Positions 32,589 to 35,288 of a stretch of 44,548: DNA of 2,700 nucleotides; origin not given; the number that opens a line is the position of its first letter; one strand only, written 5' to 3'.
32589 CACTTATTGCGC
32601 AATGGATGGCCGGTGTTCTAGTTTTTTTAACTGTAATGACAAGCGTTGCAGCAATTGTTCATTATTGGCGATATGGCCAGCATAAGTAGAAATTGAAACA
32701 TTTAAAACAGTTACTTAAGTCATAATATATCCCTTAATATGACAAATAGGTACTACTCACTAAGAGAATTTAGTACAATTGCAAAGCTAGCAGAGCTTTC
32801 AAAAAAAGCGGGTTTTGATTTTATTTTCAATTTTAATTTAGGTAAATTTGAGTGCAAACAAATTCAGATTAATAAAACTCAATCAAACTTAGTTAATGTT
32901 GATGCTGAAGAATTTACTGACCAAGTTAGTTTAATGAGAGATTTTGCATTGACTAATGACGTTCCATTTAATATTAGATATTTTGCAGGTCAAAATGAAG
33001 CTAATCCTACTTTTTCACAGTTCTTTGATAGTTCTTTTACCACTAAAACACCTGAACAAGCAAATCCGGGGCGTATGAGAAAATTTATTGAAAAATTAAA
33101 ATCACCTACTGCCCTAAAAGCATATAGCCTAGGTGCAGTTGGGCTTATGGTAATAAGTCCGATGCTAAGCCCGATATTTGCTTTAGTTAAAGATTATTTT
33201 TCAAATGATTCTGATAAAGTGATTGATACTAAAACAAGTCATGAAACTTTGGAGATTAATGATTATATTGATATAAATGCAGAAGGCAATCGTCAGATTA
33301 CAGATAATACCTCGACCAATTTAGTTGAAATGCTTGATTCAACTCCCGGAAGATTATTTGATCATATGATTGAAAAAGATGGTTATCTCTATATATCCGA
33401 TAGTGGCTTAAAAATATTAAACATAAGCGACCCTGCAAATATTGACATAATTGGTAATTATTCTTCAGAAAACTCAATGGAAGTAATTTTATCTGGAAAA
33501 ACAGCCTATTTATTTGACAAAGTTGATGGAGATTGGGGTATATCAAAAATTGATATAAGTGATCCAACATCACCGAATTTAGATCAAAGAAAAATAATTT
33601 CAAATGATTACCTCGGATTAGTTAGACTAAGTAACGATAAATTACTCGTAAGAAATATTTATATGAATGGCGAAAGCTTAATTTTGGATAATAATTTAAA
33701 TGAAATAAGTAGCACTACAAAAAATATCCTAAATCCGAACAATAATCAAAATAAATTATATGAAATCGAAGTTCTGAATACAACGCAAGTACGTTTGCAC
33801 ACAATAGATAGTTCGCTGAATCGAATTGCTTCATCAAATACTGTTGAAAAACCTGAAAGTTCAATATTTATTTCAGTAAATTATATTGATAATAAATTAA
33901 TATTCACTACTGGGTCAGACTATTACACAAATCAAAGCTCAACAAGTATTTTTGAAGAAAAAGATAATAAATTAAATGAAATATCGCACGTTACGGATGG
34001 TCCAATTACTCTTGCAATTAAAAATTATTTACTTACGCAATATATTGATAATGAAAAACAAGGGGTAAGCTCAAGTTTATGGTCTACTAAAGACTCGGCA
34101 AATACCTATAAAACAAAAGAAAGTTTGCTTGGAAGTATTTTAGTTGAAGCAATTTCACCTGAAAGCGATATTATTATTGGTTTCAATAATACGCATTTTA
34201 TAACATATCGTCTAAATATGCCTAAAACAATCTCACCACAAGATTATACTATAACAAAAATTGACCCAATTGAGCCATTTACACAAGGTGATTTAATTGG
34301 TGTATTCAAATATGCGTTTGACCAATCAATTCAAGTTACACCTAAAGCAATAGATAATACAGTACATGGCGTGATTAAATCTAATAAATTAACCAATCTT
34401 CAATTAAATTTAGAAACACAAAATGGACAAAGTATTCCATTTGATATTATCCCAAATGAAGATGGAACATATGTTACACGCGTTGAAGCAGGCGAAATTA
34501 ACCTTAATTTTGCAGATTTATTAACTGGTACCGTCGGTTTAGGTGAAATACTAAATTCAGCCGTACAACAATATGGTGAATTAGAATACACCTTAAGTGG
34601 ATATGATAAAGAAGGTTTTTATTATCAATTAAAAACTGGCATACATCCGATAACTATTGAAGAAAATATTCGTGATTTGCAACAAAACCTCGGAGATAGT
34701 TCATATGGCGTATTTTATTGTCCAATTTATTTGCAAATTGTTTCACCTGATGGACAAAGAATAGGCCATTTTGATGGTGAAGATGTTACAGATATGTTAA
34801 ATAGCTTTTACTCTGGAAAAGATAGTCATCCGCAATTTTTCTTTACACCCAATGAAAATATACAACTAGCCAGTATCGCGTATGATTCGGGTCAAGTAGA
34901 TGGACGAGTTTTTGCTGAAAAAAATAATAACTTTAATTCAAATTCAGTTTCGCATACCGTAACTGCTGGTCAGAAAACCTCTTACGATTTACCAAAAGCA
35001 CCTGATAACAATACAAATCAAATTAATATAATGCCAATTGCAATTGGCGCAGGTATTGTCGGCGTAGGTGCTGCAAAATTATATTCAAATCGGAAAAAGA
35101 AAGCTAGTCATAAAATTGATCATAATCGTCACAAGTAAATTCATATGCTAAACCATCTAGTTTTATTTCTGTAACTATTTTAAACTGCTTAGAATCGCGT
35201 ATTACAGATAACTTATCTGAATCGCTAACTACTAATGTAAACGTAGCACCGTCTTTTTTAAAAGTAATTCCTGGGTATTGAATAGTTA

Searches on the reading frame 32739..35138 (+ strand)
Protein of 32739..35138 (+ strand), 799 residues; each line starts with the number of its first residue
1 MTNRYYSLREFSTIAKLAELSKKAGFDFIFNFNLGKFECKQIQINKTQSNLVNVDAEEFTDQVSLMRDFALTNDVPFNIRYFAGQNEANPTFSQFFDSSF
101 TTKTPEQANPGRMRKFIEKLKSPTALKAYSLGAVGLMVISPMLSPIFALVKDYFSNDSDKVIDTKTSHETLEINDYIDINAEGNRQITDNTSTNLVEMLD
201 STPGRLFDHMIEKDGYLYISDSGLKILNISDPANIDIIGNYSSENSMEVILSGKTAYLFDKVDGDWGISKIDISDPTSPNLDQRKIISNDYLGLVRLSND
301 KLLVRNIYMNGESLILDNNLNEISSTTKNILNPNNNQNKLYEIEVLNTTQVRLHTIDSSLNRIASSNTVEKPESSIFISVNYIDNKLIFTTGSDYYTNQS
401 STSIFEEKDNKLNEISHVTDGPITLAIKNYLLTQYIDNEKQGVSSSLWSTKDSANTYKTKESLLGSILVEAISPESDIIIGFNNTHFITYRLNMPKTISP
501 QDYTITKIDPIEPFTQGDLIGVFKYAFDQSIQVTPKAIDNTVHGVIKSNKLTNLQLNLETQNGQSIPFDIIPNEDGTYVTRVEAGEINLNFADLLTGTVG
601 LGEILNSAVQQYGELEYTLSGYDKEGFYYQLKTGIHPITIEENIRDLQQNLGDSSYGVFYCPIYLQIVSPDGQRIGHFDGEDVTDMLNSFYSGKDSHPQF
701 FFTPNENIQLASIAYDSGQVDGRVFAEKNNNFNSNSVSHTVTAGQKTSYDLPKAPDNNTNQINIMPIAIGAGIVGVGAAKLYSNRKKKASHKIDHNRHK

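Call 59: search_protein_families(library=pfam, proteins=[window:32739-35138:+], max_evalue=0.001)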
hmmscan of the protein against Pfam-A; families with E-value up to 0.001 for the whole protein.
window:32739-35138:+ (799 aa): 1 family
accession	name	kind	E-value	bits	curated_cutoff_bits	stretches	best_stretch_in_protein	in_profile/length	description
PF08309.17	LVIVD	-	4.4e-06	26.4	20.2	0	214-241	11-40/42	LVIVD repeat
